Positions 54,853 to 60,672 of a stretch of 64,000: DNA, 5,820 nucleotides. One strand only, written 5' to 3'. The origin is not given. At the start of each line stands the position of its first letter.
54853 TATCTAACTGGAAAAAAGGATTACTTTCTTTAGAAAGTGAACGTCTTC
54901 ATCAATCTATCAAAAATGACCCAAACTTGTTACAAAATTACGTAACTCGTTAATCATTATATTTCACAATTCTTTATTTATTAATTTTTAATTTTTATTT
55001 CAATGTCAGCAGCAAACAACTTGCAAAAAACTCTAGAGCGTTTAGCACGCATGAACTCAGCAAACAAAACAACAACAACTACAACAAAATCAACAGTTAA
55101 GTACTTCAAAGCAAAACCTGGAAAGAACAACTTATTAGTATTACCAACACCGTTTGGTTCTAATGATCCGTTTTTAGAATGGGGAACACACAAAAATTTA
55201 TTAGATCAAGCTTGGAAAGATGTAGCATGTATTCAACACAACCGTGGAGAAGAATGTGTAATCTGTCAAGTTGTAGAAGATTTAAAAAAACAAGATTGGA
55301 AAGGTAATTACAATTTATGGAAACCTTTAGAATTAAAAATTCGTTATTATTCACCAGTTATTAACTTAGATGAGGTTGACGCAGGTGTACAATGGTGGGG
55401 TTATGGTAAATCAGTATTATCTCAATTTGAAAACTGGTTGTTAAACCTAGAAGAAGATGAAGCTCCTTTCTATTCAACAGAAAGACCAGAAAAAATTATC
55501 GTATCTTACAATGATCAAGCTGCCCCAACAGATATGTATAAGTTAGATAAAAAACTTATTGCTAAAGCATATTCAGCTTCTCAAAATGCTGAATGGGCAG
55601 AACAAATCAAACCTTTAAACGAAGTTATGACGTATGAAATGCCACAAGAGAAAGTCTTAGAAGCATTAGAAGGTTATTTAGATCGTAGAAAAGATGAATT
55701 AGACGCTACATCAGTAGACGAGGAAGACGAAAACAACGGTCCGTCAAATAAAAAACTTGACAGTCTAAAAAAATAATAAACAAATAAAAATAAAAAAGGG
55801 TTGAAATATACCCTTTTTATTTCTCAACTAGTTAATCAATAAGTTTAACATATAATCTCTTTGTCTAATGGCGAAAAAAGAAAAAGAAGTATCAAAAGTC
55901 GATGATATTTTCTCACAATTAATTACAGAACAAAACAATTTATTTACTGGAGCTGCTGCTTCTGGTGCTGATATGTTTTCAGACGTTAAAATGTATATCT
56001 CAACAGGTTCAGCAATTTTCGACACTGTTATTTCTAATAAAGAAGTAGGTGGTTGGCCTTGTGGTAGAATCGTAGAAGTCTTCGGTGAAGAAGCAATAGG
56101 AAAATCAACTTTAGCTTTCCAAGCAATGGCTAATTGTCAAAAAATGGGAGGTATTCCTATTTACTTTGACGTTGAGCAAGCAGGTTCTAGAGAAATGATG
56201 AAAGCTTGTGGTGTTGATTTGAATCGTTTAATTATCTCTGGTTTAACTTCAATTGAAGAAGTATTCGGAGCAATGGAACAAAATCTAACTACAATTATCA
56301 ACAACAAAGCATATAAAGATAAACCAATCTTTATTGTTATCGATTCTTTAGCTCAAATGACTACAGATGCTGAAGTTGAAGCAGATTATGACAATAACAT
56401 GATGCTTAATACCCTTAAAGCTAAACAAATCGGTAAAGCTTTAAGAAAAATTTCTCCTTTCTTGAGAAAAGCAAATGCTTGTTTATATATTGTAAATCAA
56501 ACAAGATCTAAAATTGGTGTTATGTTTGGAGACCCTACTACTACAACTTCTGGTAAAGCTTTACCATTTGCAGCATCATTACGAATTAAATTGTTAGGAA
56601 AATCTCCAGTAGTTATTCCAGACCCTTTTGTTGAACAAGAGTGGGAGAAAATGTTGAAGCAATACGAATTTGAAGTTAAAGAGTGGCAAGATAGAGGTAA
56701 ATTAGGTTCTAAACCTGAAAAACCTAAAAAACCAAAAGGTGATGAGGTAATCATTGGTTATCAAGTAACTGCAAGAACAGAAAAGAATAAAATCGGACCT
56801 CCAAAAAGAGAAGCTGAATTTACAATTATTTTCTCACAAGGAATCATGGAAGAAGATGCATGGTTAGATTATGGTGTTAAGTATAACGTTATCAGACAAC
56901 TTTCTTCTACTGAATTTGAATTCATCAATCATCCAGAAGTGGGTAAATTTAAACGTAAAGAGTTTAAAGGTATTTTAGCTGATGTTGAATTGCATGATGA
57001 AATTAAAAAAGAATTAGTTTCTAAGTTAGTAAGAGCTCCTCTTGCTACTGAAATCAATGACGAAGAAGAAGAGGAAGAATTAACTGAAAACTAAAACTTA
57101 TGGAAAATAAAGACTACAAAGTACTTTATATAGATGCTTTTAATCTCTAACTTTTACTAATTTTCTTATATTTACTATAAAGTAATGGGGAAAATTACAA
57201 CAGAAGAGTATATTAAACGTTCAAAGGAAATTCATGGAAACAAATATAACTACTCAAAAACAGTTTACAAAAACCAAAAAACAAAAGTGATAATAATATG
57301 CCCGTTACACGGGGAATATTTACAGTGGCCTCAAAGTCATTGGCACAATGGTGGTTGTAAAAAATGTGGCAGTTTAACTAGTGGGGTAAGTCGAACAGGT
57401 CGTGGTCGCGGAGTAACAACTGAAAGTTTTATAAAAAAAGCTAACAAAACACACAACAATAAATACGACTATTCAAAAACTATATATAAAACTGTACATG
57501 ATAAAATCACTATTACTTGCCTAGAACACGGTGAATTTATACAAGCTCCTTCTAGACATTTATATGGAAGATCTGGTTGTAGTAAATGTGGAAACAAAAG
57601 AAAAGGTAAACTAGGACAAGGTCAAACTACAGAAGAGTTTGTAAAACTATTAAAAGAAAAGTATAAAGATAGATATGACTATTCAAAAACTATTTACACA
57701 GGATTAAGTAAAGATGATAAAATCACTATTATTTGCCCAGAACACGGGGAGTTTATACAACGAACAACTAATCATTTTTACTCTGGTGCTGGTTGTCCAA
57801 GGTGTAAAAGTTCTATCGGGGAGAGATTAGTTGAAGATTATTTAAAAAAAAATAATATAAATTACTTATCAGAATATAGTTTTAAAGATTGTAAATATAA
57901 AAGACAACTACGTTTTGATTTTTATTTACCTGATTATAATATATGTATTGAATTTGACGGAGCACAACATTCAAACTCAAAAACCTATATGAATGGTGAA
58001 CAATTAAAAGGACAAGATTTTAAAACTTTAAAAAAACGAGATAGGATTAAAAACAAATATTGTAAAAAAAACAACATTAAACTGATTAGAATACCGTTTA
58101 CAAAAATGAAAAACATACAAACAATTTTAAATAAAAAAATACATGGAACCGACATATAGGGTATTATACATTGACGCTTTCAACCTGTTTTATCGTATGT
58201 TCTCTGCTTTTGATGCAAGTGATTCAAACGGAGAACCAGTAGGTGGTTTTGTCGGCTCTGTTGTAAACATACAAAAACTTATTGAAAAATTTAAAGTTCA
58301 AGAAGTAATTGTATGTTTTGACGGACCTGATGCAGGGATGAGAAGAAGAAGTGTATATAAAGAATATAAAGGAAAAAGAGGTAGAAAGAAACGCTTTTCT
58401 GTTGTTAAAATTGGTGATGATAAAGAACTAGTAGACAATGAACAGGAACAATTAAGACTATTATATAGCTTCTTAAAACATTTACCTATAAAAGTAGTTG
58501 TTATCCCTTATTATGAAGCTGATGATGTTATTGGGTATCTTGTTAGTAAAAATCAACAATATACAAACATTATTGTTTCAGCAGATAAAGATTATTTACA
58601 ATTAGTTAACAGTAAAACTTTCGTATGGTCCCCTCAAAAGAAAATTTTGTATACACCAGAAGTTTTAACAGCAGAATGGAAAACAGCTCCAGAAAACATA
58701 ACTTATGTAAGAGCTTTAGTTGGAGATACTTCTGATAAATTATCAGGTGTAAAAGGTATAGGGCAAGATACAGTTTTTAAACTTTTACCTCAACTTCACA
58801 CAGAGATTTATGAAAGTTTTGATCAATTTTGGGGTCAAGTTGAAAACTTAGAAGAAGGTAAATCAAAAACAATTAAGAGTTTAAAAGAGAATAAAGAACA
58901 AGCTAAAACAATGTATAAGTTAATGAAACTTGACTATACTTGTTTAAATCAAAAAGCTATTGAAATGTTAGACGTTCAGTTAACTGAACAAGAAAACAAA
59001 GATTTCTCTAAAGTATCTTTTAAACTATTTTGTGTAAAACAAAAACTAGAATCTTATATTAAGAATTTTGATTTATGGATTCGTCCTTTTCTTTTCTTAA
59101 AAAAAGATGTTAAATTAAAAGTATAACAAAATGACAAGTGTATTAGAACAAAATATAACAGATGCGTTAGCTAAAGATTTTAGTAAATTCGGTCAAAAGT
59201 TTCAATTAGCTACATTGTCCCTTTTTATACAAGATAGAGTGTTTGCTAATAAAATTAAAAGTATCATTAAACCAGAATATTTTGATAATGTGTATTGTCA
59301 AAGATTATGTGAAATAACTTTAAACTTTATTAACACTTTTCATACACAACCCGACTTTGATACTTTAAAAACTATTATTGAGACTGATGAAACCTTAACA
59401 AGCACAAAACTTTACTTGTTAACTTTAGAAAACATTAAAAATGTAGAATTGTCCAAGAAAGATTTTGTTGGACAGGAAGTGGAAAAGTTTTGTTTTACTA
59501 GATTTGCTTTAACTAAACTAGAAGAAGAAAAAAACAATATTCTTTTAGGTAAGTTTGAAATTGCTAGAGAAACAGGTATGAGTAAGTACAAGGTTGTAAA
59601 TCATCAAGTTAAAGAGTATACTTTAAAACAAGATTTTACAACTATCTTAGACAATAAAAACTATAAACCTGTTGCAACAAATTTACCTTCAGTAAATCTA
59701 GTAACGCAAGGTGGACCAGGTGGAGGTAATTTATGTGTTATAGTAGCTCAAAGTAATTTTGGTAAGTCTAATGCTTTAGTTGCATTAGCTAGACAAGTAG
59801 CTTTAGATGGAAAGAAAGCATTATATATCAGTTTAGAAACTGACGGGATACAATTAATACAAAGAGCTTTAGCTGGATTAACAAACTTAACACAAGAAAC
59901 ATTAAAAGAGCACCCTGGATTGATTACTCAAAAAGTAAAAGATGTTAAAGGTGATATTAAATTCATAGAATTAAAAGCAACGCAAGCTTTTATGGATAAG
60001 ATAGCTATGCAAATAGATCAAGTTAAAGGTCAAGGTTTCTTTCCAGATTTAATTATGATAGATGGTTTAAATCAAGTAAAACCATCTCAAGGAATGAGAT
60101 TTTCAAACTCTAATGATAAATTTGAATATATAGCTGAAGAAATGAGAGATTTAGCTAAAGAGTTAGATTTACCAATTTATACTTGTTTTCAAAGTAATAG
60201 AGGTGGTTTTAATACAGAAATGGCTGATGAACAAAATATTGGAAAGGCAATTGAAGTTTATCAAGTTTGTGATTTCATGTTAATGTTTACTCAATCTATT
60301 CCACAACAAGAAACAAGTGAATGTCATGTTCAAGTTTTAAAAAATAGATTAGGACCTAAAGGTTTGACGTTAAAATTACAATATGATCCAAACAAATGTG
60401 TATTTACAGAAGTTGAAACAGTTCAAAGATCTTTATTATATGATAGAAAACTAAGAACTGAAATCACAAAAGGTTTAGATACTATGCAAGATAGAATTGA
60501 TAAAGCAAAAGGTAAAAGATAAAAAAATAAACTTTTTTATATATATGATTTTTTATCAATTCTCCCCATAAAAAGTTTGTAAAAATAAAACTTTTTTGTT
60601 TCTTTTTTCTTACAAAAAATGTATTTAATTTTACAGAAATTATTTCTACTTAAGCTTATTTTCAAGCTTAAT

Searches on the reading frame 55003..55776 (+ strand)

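Call 25: search_protein_families(library=phrogs, proteins=[window:55003-55776:+], max_evalue=0.001)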
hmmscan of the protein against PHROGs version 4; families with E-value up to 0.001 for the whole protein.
window:55003-55776:+ (257 aa): 1 family
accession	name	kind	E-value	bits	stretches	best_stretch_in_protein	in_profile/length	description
phrog_1192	-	DNA, RNA and nucleotide metabolism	4.7e-07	30.6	1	7-159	8-168/326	single strand DNA binding protein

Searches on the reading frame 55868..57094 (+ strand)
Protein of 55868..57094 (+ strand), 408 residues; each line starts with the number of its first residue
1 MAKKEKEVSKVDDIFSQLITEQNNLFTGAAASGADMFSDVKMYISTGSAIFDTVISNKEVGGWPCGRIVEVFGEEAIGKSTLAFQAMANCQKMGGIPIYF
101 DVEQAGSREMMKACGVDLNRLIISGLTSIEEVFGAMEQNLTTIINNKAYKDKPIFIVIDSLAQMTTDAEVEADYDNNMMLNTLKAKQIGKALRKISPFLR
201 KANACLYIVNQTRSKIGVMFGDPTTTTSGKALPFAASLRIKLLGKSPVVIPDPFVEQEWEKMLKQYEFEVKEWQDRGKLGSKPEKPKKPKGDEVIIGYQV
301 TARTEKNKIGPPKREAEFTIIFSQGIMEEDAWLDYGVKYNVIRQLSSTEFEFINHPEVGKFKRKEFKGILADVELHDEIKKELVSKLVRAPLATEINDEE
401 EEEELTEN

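Call 24: search_protein_families(library=phrogs, proteins=[window:55868-57094:+], max_evalue=0.001)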
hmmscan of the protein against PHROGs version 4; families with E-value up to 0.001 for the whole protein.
window:55868-57094:+ (408 aa): 3 families
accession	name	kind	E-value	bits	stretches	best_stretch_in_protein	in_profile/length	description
phrog_97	-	other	4.6e-71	241.5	1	1-398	1-467/506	UvsX-like recombinase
phrog_8337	-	DNA, RNA and nucleotide metabolism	3.4e-33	116.2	1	34-242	40-239/273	DNA repair protein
phrog_9666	-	unknown function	3.1e-21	76.3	2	82-242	489-665/779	-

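Call 49: search_dna_similar(query=window:55868-57094:+, collection=phages, mode=protein, max_rows=12)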
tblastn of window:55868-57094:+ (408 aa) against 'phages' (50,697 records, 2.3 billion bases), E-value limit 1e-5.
Records with a match: 1741; places in all: 1741; records where one place covers at least 80% of the query: 339.
Best place of each record, by identity: <60% 1741.
By first word of the organism name: Synechococcus 364; Staphylococcus 338; Bacillus 229; Mycobacterium 154; Streptomyces 98; Vibrio 69; Enterococcus 68; Cyanophage 62; Listeria 58; Campylobacter 38; and 50 more.
By host as written in the record: - 287; Mycobacterium smegmatis mc2 155 110; Staphylococcus aureus 110; Synechococcus 107; Listeria monocytogenes 47; Streptomyces griseus ATCC 10137 40; Synechococcus sp. 37; Streptomyces lividans JI 1326 31; and 353 more.
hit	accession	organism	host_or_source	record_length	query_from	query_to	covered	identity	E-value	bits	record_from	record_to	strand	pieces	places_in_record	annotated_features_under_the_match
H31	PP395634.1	Microcystis phage Mel-JY01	Microcystis elabens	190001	1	370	91%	32.2%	4e-48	181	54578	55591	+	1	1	RecA RecA/RadA recombinase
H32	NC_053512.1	Mycobacterium phage Kumao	Mycobacterium smegmatis mc2 155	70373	44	392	86%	34.0%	4e-39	155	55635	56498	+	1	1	88: UvsX-like recombinase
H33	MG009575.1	Mycobacterium phage Kumao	Mycobacterium smegmatis mc2 155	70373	44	392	86%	34.0%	4e-39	155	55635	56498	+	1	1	88: RecA-like DNA recombinase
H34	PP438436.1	Leptolyngbya phage Lbo-JY46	Leptolyngbya boryana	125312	4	389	95%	29.6%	4e-38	152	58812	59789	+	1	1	hypothetical protein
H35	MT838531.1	Bacteriophage sp.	human fecal samples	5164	44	387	84%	32.8%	5e-38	151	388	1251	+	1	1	record has no annotation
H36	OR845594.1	Escherichia phage ECO95 1-6-1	Escherichia coli O157:H7 ATCC 43895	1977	33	394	89%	30.8%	5e-34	139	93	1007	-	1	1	record has no annotation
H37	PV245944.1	Chryseobacterium phage MA9V-3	Chryseobacterium sp. MA9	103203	44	387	84%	32.1%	7e-35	142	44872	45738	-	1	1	protein RecA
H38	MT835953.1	Bacteriophage sp.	human fecal samples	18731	44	397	87%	30.8%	1e-35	145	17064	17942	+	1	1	record has no annotation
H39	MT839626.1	Bacteriophage sp.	human fecal samples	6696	44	387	84%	31.7%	3e-35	144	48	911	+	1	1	record has no annotation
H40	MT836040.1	Bacteriophage sp.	human fecal samples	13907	43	387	85%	31.2%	1e-35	144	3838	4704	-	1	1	record has no annotation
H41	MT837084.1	Bacteriophage sp.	human fecal samples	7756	43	383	84%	31.4%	2e-36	147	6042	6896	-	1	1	record has no annotation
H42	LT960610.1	Bacillus phage SBSphiC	Bacillus subtilis BEST7003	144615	5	341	83%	31.5%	6e-40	157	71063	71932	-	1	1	record has no annotation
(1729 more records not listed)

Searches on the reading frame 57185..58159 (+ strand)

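Call 24: search_protein_families(library=phrogs, proteins=[window:57185-58159:+], max_evalue=0.001)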
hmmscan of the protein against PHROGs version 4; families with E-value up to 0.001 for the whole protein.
window:57185-58159:+ (324 aa): 10 families
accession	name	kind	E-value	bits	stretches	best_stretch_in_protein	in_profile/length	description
phrog_559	-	DNA, RNA and nucleotide metabolism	3.1e-74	251.8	1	3-320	122-412/607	HNH endonuclease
phrog_681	-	DNA, RNA and nucleotide metabolism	9.5e-43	147.6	2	3-221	237-443/576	endonuclease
phrog_9084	-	DNA, RNA and nucleotide metabolism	4.1e-32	112.7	1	156-311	7-158/187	homing endonuclease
phrog_4605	-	unknown function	4.9e-28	98.9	3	81-139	51-109/151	-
phrog_4538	-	unknown function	1.7e-27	97.4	1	18-304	66-316/447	-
phrog_7140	-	DNA, RNA and nucleotide metabolism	3.4e-23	83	1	207-318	120-228/423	intron encoded nuclease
phrog_503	-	unknown function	9.2e-08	32.9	1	208-267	30-86/144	-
phrog_9902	-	unknown function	2.9e-07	31.2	1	176-265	44-130/210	-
phrog_27771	-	unknown function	5.7e-06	26.3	1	236-317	460-537/549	-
phrog_19778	-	unknown function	4.8e-05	23.6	1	232-318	274-356/362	-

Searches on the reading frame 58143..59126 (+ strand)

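Call 24: search_protein_families(library=phrogs, proteins=[window:58143-59126:+], max_evalue=0.001)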
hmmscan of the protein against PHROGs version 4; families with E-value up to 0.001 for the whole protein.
window:58143-59126:+ (327 aa): 1 family
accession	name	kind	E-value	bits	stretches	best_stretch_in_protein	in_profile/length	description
phrog_107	-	DNA, RNA and nucleotide metabolism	6.3e-36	125.6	1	5-322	119-416/542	exonuclease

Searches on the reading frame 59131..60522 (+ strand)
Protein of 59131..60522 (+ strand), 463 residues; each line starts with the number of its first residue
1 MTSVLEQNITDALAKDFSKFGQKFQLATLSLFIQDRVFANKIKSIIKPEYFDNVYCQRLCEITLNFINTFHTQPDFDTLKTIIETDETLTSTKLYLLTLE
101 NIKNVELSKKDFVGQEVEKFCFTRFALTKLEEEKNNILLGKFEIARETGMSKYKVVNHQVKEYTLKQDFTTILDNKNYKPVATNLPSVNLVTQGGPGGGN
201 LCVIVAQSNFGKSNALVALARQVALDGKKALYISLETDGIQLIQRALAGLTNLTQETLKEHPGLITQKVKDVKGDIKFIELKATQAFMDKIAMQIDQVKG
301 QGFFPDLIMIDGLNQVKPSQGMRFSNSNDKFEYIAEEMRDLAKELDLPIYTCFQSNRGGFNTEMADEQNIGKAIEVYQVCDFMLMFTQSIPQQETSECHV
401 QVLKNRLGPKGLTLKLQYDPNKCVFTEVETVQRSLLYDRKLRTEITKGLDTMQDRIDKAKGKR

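Call 25: search_protein_families(library=phrogs, proteins=[window:59131-60522:+], max_evalue=0.001)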
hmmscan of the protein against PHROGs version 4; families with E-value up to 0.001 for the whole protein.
window:59131-60522:+ (463 aa): 3 families
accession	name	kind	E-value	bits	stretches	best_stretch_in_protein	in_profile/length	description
phrog_19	-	DNA, RNA and nucleotide metabolism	2.9e-54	186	1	22-435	161-588/621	DnaB-like replicative helicase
phrog_243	-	DNA, RNA and nucleotide metabolism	7.3e-21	75.3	1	198-430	34-270/273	DnaB-like replicative helicase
phrog_239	-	DNA, RNA and nucleotide metabolism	3.5e-14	53.7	1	156-432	317-603/801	DNA primase/helicase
